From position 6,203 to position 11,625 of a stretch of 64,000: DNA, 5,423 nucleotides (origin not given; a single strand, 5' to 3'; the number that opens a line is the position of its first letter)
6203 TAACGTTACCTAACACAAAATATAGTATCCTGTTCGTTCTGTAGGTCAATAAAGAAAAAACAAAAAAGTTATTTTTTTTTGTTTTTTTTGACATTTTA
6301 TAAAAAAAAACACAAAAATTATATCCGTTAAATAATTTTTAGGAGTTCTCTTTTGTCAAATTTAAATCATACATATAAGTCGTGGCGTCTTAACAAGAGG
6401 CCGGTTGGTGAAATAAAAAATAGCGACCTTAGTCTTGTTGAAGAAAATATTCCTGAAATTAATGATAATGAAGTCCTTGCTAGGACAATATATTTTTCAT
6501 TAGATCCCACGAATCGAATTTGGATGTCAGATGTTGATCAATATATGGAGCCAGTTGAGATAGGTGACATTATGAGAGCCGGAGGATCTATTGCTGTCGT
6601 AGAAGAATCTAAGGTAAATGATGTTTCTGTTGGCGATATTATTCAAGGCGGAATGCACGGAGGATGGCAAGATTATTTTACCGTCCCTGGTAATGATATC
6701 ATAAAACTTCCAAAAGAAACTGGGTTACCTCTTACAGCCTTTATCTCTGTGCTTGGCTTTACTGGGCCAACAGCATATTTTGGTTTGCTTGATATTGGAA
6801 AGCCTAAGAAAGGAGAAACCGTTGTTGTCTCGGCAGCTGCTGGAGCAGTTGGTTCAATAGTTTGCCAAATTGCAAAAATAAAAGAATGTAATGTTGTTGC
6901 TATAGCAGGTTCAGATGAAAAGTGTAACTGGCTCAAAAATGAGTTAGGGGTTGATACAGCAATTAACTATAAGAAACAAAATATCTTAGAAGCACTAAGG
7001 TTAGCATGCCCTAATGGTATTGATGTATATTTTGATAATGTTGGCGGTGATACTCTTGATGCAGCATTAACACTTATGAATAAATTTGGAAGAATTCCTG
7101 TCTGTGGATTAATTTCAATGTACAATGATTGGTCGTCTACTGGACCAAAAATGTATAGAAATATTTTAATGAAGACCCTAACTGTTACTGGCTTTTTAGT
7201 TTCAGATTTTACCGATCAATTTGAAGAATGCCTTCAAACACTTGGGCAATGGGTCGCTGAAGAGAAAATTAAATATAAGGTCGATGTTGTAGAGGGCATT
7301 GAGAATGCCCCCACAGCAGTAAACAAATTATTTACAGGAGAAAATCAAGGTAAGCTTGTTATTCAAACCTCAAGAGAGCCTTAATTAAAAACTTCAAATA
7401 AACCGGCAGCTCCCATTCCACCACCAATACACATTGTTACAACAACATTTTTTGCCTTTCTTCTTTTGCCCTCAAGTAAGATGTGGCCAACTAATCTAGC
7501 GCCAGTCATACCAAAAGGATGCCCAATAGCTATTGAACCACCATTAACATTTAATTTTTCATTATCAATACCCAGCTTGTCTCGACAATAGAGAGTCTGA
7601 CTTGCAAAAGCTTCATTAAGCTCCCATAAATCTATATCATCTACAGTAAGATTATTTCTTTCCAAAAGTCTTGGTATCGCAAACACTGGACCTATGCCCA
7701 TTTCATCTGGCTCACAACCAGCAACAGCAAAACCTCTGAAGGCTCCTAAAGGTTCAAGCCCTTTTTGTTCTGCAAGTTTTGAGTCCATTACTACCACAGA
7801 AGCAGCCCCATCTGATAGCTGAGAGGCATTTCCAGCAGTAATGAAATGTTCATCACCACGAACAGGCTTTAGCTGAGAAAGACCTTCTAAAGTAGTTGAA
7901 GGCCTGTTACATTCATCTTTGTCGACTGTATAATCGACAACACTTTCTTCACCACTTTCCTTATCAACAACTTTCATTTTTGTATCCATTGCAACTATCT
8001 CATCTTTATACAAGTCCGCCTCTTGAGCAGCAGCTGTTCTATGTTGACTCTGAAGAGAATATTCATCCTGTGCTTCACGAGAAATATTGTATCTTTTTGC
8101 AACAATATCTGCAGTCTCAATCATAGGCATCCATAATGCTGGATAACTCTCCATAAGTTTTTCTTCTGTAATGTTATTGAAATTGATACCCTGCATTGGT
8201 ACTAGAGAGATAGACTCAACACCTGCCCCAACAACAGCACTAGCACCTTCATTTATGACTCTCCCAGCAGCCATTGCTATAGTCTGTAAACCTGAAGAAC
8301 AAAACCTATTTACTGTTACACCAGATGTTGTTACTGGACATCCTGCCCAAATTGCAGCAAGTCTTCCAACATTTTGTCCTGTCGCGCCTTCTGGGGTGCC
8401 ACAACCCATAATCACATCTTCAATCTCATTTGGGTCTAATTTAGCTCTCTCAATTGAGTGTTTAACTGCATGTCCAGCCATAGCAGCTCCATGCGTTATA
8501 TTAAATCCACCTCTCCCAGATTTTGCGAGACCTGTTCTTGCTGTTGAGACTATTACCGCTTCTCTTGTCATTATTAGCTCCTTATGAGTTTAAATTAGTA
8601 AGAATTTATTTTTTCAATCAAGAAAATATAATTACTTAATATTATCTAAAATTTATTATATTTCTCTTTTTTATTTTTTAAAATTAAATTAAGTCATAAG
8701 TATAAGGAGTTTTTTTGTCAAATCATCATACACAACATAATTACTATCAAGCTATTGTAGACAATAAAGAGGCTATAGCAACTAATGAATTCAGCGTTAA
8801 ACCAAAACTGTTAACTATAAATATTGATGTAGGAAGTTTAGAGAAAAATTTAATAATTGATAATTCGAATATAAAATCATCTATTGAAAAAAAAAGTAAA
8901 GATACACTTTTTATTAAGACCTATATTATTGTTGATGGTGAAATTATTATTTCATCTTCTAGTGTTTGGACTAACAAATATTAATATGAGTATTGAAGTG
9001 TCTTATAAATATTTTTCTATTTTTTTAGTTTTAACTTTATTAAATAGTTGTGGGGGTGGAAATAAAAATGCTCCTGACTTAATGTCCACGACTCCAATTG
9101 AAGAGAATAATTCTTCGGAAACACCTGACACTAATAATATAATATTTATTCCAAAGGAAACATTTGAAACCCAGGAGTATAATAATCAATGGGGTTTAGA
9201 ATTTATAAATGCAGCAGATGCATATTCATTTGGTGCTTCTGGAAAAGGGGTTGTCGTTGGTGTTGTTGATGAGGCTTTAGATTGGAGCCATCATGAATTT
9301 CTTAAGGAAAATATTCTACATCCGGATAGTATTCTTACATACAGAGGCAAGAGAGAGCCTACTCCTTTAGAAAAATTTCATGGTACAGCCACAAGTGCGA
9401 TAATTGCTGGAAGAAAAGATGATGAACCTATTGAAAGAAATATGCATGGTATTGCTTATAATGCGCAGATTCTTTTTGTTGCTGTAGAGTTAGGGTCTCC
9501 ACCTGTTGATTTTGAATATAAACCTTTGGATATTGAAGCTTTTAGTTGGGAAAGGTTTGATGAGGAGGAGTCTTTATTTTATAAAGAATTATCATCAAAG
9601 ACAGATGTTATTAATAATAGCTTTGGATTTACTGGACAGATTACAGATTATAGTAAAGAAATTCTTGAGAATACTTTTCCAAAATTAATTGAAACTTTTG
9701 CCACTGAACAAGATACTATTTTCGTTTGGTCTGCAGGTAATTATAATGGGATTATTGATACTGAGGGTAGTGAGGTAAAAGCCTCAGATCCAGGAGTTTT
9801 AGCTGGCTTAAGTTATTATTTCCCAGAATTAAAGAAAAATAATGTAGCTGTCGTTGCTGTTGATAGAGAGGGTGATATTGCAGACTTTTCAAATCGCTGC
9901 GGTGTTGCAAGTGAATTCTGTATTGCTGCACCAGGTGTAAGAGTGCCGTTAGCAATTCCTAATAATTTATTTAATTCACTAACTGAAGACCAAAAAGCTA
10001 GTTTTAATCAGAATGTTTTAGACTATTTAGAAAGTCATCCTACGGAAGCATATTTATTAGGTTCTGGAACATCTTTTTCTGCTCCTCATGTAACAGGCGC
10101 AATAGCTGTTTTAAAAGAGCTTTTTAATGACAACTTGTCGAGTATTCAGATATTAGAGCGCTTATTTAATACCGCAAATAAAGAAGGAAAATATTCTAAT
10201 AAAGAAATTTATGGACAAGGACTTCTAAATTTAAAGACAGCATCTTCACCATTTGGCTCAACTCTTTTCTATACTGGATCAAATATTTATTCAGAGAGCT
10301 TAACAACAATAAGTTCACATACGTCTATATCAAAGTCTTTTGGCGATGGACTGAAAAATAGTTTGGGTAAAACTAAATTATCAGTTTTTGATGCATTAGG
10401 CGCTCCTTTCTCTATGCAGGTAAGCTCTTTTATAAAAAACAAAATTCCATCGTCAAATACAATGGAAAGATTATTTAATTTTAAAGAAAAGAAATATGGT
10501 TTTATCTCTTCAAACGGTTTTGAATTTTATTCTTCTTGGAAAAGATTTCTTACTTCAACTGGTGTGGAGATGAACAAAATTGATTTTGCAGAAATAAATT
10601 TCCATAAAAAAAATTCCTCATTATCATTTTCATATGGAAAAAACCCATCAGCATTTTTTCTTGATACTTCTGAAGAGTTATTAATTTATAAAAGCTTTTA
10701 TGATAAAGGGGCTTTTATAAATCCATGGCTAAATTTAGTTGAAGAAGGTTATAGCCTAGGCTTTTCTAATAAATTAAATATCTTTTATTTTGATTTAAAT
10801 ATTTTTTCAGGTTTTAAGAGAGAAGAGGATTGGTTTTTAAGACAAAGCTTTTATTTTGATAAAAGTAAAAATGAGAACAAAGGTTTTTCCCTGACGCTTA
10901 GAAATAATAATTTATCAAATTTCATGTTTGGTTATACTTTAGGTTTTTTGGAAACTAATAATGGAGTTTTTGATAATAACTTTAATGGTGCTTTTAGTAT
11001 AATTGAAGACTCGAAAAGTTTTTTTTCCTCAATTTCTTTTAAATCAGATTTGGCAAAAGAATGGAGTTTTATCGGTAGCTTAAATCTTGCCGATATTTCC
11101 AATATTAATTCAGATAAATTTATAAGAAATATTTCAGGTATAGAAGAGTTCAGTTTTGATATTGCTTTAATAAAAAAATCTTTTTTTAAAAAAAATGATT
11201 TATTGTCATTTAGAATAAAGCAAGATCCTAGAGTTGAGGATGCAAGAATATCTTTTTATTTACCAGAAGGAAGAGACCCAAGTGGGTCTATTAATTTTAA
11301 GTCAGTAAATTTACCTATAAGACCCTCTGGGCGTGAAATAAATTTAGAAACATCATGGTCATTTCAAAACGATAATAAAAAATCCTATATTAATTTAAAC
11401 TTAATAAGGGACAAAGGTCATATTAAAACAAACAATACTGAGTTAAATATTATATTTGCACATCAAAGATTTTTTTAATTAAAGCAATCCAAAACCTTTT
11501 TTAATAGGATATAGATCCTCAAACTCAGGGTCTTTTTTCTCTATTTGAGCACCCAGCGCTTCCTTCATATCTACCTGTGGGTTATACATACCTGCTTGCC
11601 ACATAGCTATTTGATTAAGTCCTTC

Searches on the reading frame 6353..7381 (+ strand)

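Call 78: search_protein_families(library=pfam, proteins=[window:6353-7381:+], max_evalue=0.00001)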
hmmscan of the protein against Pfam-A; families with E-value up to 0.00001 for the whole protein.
window:6353-7381:+ (343 aa): 3 families
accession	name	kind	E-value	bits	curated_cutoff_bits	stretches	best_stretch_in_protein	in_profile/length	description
PF16884.10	ADH_N_2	-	7.1e-32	110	31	1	9-118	1-107/108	N-terminal domain of oxidoreductase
PF00107.32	ADH_zinc_N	-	8.6e-25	87.6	31.8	1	165-296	1-126/129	Zinc-binding dehydrogenase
PF13602.12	ADH_zinc_N_2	-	6.4e-17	63.2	27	1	198-337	1-134/134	Zinc-binding dehydrogenase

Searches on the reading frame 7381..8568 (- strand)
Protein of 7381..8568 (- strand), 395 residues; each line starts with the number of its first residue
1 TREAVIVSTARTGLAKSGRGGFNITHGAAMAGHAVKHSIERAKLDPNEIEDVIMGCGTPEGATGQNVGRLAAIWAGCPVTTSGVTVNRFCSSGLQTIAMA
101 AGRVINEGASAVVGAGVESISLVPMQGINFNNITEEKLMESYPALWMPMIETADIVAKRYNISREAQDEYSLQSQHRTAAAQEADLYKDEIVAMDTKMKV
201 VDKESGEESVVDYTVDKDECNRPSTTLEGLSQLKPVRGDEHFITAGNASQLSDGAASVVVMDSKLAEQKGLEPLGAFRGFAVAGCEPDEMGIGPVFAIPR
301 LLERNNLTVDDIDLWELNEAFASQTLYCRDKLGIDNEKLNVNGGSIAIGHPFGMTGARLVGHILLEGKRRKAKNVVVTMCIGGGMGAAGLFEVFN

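Call 78: search_protein_families(library=pfam, proteins=[window:7381-8568:-], max_evalue=0.00001)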
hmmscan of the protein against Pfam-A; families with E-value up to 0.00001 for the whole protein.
window:7381-8568:- (395 aa): 2 families
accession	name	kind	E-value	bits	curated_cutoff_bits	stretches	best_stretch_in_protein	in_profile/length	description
PF00108.29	Thiolase_N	-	7.3e-53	180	26.4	1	5-262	2-258/260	Thiolase, N-terminal domain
PF02803.24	Thiolase_C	-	2.5e-45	153.5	27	1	272-392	2-122/123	Thiolase, C-terminal domain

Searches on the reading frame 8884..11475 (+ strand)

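Call 78: search_protein_families(library=pfam, proteins=[window:8884-11475:+], max_evalue=0.00001)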
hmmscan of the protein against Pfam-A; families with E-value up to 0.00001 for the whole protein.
window:8884-11475:+ (864 aa): 1 family
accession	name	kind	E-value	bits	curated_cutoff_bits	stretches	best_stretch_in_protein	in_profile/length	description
PF00082.27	Peptidase_S8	-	2.4e-41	142.4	21.8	1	120-446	1-288/288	Subtilase family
